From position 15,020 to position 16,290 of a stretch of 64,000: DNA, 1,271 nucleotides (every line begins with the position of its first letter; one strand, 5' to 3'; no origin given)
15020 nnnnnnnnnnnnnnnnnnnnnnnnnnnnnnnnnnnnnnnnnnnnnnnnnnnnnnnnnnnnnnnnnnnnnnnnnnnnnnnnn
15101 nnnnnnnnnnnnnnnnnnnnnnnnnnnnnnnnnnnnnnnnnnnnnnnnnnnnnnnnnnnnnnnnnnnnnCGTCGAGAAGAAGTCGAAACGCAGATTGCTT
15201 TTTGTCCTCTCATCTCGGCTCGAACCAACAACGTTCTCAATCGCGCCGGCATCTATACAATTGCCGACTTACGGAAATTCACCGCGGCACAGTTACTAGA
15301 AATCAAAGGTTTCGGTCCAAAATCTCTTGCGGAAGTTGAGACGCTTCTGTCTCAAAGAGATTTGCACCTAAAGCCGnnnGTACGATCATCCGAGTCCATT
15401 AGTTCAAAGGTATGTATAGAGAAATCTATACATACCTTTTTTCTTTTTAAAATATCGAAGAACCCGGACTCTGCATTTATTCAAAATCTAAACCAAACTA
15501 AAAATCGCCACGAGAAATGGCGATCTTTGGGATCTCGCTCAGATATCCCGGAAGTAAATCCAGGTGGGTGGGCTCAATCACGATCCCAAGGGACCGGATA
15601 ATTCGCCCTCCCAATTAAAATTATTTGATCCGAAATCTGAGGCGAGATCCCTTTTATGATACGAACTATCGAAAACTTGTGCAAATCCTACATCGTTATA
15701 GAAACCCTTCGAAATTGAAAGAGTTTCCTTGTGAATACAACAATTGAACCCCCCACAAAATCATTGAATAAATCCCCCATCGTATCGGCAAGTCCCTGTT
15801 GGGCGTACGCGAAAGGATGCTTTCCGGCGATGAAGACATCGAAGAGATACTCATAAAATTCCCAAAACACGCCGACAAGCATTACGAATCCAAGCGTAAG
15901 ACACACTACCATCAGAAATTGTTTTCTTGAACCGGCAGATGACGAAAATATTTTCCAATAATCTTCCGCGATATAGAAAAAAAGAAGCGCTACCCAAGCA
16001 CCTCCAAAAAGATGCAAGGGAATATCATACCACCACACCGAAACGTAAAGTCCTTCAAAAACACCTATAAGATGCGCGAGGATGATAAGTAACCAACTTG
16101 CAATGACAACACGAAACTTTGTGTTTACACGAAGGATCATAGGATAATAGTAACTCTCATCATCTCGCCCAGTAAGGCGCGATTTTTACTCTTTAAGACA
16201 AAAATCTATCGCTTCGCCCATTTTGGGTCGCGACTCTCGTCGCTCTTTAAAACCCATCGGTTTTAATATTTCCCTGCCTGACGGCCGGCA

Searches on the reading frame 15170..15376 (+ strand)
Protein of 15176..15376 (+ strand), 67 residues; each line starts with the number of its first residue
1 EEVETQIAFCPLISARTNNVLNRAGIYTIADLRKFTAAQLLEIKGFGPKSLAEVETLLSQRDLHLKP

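Call 18: find_homologous_proteins(query=window:15176-15376:+, max_evalue=0.01)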
Query seq(67 aa) (67 aa): 1 proteins with E <= 0.01 among 1 candidates.
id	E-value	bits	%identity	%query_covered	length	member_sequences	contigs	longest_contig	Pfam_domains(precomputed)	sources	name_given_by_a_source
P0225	1.2e-25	106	86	94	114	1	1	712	PF03118.22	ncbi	-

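Call 31: search_protein_representatives(alignment_id=A2)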
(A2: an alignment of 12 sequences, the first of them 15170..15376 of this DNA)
Query: 12 sequences, 77 profile positions. Proteins with E-value up to 0.001 (for the whole library): 15668; up to 1e-10: 1218; up to 1e-30: 29. The best 150 are listed.
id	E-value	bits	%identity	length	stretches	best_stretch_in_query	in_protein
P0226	9.4e-77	269.1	-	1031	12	3-72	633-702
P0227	2.9e-75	264.3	-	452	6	13-72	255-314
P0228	1.1e-70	249.7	-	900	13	16-73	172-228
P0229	1.0e-66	237.0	-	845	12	9-72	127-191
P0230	6.2e-59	212.0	-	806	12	19-74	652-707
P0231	1.8e-56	204.1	-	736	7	9-71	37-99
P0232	1.5e-55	201.2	-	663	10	17-72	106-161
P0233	7.9e-55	198.9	-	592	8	10-76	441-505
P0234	3.7e-48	177.5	-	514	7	15-73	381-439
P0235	1.1e-47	176.0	-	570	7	16-64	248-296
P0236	3.9e-47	174.2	-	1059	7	16-62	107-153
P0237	1.3e-46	172.5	-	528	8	20-68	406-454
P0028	1.3e-45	169.4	-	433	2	1-76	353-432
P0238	6.9e-43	160.6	-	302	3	10-75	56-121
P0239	1.9e-42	159.2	-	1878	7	18-71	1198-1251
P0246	8.2e-36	137.9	-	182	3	13-70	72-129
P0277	5.6e-27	109.6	-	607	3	10-71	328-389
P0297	3.1e-24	100.8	-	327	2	9-74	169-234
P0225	1.9e-23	98.3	-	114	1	10-75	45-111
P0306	6.5e-23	96.6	-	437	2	9-71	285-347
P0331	6.4e-22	93.4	-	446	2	10-72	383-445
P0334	7.9e-22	93.1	-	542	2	9-71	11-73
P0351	3.6e-21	91.0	-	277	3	9-71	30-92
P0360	9.3e-21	89.7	-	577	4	19-71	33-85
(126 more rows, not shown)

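Call 34: search_protein_families(library=pfam, proteins=[P0227, P0238, P0297, P0246, P0334, P0331, P0277, P0306, P0351, P0360], max_evalue=0.001)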
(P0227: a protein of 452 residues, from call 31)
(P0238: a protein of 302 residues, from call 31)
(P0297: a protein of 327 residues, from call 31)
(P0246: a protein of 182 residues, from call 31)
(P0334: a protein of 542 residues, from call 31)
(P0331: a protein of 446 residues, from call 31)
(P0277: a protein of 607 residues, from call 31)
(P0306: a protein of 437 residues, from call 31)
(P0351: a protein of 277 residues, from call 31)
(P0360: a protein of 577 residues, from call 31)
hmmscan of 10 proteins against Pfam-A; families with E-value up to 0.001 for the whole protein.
P0227 (452 aa): 7 families
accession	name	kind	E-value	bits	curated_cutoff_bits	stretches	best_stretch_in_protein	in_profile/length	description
PF03118.21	RNA_pol_A_CTD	-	5.7e-75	247.4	23.8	6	320-374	12-66/67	Bacterial RNA polymerase, alpha chain C terminal domain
PF14520.12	HHH_5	-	4e-26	91.7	27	1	255-307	4-56/57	Helix-hairpin-helix domain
PF21794.3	RAD51D_N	-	7.2e-18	65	27.3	0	320-358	4-42/60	RAD51D, N-terminal domain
PF22993.4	SAM_EPH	-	1.8e-10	40.8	27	0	397-423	17-43/60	Ephrin receptor 1 SAM domain-like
PF14229.12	DUF4332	-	1.7e-09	38.3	23.2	0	53-140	9-91/122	Domain of unknown function (DUF4332)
PF04994.19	TfoX_C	-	0.00023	21.6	23.1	0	45-69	9-33/81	TfoX C-terminal domain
PF12826.13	HHH_2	-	0.00052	20.6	27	0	269-310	18-59/64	Helix-hairpin-helix motif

P0238 (302 aa): 3 families
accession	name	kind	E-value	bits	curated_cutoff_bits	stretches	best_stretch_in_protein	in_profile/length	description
PF03118.21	RNA_pol_A_CTD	-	3.5e-56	187.3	23.8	3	52-111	7-66/67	Bacterial RNA polymerase, alpha chain C terminal domain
PF14520.12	HHH_5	-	1.3e-05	26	27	0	75-110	20-55/57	Helix-hairpin-helix domain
PF14229.12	DUF4332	-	0.00025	21.6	23.2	0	61-95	57-91/122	Domain of unknown function (DUF4332)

P0297 (327 aa): 2 families
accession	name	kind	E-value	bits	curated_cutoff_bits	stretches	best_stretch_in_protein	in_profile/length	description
PF03118.21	RNA_pol_A_CTD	-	1.4e-43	146.8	23.8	2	249-307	9-67/67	Bacterial RNA polymerase, alpha chain C terminal domain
PF14520.12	HHH_5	-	3e-06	28.1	27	0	268-306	18-56/57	Helix-hairpin-helix domain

P0246 (182 aa): 13 families
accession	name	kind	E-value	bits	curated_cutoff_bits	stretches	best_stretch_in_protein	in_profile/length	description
PF03118.21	RNA_pol_A_CTD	-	1.3e-41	140.6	23.8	3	69-125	11-67/67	Bacterial RNA polymerase, alpha chain C terminal domain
PF14520.12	HHH_5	-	1.4e-22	80.3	27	3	87-119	19-51/57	Helix-hairpin-helix domain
PF00633.29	HHH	-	1.3e-11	44.2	24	0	28-53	2-27/30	Helix-hairpin-helix motif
PF00570.28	HRDC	-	1.1e-07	32.1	23.8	0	84-118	25-59/68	HRDC domain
PF14716.13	HHH_8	-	7.6e-07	29.9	30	0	98-124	43-69/73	Helix-hairpin-helix domain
PF12826.13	HHH_2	-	8.7e-07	29.5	27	0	26-58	24-56/64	Helix-hairpin-helix motif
PF21794.3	RAD51D_N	-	2.5e-06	28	27.3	0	11-57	11-57/60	RAD51D, N-terminal domain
PF10391.15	DNA_pol_lambd_f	-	3.5e-06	27.2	29.8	0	86-106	17-37/51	Fingers domain of DNA polymerase lambda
PF24040.1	DUF7349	-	7.4e-06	26.1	27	0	95-111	25-41/50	Domain of unknown function (DUF7349)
PF21176.3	RecR_HhH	-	2.5e-05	24.5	27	0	37-49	6-18/45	RecR, helix-hairpin-helix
PF07647.24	SAM_2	-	7.2e-05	23.3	20.5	0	75-109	15-48/66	SAM domain (Sterile alpha motif)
PF12836.13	HHH_3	-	0.00019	21.9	27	0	101-121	42-62/65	Helix-hairpin-helix motif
PF14229.12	DUF4332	-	0.0003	21.4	23.2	0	80-173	5-90/122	Domain of unknown function (DUF4332)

P0334 (542 aa): 2 families
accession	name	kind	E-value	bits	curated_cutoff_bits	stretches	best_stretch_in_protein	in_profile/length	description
PF03118.21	RNA_pol_A_CTD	-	1.6e-39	133.9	23.8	2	6-66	5-65/67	Bacterial RNA polymerase, alpha chain C terminal domain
PF04545.22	Sigma70_r4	-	1e-15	57.4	24.1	1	193-242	5-50/50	Sigma-70, region 4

P0331 (446 aa): 18 families
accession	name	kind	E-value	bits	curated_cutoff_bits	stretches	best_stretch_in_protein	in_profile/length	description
PF03118.21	RNA_pol_A_CTD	-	2.8e-40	136.3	23.8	2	286-347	5-66/67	Bacterial RNA polymerase, alpha chain C terminal domain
PF13432.12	TPR_16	-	1.8e-17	63.8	32.7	2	95-150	3-58/65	Tetratricopeptide repeat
PF07719.23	TPR_2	-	2.6e-16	58.8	27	1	227-258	3-34/34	Tetratricopeptide repeat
PF00515.34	TPR_1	-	1.9e-13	50.1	27.8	1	227-258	3-34/34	Tetratricopeptide repeat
PF14559.12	TPR_19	-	2.1e-13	50.8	25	2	168-218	2-52/68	Tetratricopeptide repeat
PF13428.12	TPR_14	-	5.7e-13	48.6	23.5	1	227-265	3-41/44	Tetratricopeptide repeat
PF13174.12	TPR_6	-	5.4e-12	46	26.3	1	227-257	2-32/33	Tetratricopeptide repeat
PF13181.12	TPR_8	-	1e-11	44.4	25.7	0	227-258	3-34/34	Tetratricopeptide repeat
PF13431.12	TPR_17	-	7e-10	38.8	24.4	0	213-244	1-32/34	Tetratricopeptide repeat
PF13424.12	TPR_12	-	4.1e-08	33.7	30.1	0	225-256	45-76/77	Tetratricopeptide repeat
PF14520.12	HHH_5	-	1.1e-07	32.7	27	0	304-347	14-56/57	Helix-hairpin-helix domain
PF13414.12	TPR_11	-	4.1e-05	23.6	26.8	0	167-201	4-38/42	TPR repeat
PF13176.12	TPR_7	-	6.4e-05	23.2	27.9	0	227-259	1-33/36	Tetratricopeptide repeat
PF23914.1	TPR_CcmH_CycH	-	0.00014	22.2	42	0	163-260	56-156/158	Cytochrome c-type biogenesis protein H TPR domain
PF24575.1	TPR_Slam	-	0.00017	22.4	35.2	0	231-268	53-90/104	Surface lipoprotein assembly modifier, N-terminal TPR repeats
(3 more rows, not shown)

P0277 (607 aa): 3 families
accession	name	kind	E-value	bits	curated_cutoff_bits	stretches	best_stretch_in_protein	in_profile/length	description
PF03118.21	RNA_pol_A_CTD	-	4e-34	116.6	23.8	3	324-383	7-66/67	Bacterial RNA polymerase, alpha chain C terminal domain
PF14520.12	HHH_5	-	2e-10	41.5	27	1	418-455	19-56/57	Helix-hairpin-helix domain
PF21794.3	RAD51D_N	-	0.00098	19.7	27.3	0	417-448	20-51/60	RAD51D, N-terminal domain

P0306 (437 aa): 27 families (the best 25 are shown)
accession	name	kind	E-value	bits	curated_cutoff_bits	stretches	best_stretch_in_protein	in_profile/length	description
PF03118.21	RNA_pol_A_CTD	-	4.6e-43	145.2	23.8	2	279-341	4-66/67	Bacterial RNA polymerase, alpha chain C terminal domain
PF13432.12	TPR_16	-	1.8e-18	67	32.7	4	122-184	1-63/65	Tetratricopeptide repeat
PF00515.34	TPR_1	-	8.7e-18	63.8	27.8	2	221-253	2-34/34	Tetratricopeptide repeat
PF14559.12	TPR_19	-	2.2e-17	63.6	25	2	199-259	4-64/68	Tetratricopeptide repeat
PF13181.12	TPR_8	-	2.3e-17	62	25.7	1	153-185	2-34/34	Tetratricopeptide repeat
PF07719.23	TPR_2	-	3.2e-17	61.6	27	2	152-185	1-34/34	Tetratricopeptide repeat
PF13428.12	TPR_14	-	9.4e-15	54.1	23.5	2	154-194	3-43/44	Tetratricopeptide repeat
PF13424.12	TPR_12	-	5.1e-14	52.7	30.1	1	155-210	13-69/77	Tetratricopeptide repeat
PF23914.1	TPR_CcmH_CycH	-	6.1e-14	52.6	42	2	155-253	53-154/158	Cytochrome c-type biogenesis protein H TPR domain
PF13176.12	TPR_7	-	2.2e-11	43.3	27.9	0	222-248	1-27/36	Tetratricopeptide repeat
PF13431.12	TPR_17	-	5.3e-10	39.2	24.4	0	208-240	1-33/34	Tetratricopeptide repeat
PF13174.12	TPR_6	-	2.3e-09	37.7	26.3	0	222-253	2-33/33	Tetratricopeptide repeat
PF13414.12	TPR_11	-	6.1e-09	35.9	26.8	0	164-193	6-35/42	TPR repeat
PF13374.12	TPR_10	-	4.7e-07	30.1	27.5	1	222-250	4-32/42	Tetratricopeptide repeat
PF20308.4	TPR-S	-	6.2e-07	30.4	27.6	1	99-183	1-90/102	Tetratricopeptide Repeats-Sensor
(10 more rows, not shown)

P0351 (277 aa): 1 family
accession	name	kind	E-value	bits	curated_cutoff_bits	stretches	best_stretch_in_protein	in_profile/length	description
PF03118.21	RNA_pol_A_CTD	-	1.3e-30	105.3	23.8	2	29-86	9-66/67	Bacterial RNA polymerase, alpha chain C terminal domain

P0360 (577 aa): 7 families
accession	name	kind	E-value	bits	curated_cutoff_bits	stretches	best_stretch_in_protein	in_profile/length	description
PF03118.21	RNA_pol_A_CTD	-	1.2e-43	147.1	23.8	4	24-78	11-65/67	Bacterial RNA polymerase, alpha chain C terminal domain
PF14520.12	HHH_5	-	1.6e-11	44.9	27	0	172-218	9-56/57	Helix-hairpin-helix domain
PF21794.3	RAD51D_N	-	1.8e-05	25.3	27.3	0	172-200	11-39/60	RAD51D, N-terminal domain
PF07647.24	SAM_2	-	0.00012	22.6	20.5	0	169-205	14-49/66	SAM domain (Sterile alpha motif)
PF22993.4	SAM_EPH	-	0.0002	21.5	27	0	177-208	19-50/60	Ephrin receptor 1 SAM domain-like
PF13693.12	HTH_35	-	0.00023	21.5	25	0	211-230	5-24/75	Winged helix-turn-helix DNA-binding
PF00570.28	HRDC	-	0.00071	19.9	23.8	0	40-72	26-58/68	HRDC domain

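Call 35: list_cluster_members(proteins=[P0227, P0238, P0297, P0246, P0334, P0331, P0226, P0228, P0351, P0360])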
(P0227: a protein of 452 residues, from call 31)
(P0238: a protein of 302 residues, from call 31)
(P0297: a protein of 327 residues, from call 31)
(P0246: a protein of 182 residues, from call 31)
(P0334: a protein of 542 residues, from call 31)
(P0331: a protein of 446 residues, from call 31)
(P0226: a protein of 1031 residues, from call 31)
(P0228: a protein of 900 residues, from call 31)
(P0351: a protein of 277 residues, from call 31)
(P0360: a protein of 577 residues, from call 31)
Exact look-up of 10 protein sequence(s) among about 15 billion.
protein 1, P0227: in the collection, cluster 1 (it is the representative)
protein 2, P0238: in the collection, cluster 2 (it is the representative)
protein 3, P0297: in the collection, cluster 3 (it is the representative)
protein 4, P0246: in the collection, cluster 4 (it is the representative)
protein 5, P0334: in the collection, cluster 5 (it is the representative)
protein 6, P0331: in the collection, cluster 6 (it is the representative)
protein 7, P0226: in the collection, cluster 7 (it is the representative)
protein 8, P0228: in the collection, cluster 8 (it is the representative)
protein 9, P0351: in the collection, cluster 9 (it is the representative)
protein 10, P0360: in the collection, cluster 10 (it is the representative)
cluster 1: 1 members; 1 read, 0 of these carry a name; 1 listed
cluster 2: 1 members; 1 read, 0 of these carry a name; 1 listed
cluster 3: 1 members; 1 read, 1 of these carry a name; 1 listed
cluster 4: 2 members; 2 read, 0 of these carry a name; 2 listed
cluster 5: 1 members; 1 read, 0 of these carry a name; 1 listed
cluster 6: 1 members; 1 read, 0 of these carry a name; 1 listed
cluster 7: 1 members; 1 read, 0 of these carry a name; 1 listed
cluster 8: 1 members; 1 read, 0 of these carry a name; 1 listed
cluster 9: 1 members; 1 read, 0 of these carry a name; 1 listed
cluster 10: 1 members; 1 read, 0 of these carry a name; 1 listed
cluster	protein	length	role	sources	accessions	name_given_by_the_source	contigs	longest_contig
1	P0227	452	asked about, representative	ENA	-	-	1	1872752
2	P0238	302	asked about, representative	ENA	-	-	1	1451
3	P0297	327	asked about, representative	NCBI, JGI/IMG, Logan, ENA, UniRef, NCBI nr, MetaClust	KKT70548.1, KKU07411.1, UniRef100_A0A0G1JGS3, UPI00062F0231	MAG: DNA-directed RNA polymerase subunit alpha [Candidatus Uhrbacteria bacterium ... | DNA-directed RNA polymerase subunit alpha n=2 Tax=Candidatus Uhriibacteriota ... | status=active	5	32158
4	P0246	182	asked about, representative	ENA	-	-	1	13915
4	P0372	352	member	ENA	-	-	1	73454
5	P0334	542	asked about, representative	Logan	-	-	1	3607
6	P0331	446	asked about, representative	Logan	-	-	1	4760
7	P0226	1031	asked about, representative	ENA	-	-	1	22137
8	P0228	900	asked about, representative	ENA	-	-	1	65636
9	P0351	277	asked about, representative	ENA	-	-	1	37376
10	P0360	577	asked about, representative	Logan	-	-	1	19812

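Call 45: find_encoding_contigs(protein=P0297, flank=10000, max_places=2)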
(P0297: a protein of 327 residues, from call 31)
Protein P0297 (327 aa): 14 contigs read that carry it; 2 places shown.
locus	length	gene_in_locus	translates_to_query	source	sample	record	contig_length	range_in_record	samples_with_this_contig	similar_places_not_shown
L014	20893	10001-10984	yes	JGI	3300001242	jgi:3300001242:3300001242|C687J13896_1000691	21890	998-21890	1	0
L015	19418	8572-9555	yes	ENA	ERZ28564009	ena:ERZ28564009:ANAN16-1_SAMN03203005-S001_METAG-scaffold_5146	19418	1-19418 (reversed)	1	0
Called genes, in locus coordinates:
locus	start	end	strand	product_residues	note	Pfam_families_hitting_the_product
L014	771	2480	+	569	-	-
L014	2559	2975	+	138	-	PF04519:Bactofilin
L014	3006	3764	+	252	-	PF00781:DAGK_cat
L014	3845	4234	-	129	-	-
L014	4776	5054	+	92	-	-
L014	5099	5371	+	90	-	-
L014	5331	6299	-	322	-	PF13542:HTH_Tnp_ISL3, PF01610:DDE_Tnp_ISL3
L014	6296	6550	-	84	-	-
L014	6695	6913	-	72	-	-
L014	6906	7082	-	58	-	-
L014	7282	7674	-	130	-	-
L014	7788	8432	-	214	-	PF01863:YgjP-like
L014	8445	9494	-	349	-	PF00438:S-AdoMet_synt_N, PF02772:S-AdoMet_synt_M, PF02773:S-AdoMet_synt_C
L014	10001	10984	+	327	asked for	PF03118:RNA_pol_A_CTD, PF14520:HHH_5 (faint), PF03118:RNA_pol_A_CTD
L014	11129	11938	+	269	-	-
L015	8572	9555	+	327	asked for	PF03118:RNA_pol_A_CTD, PF14520:HHH_5 (faint), PF03118:RNA_pol_A_CTD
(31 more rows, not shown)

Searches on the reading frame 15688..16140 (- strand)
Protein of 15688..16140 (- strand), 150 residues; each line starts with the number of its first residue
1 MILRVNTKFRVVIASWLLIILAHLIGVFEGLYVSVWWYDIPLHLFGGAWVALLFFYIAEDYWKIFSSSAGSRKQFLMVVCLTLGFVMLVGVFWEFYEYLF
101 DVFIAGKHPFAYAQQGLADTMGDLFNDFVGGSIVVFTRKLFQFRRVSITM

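Call 3: search_protein_families(library=pfam, proteins=[window:15688-16140:-], max_evalue=1)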
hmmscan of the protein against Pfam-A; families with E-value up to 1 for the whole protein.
window:15688-16140:- (150 aa): 2 families
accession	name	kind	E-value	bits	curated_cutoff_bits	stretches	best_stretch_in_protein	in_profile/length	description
PF18303.6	Saf_2TM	-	0.0034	17.7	29.5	1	68-122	59-115/152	SAVED-fused 2TM effector domain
PF15664.10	TMEM252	-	0.081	13.1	27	1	70-97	7-36/139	Transmembrane protein 252 family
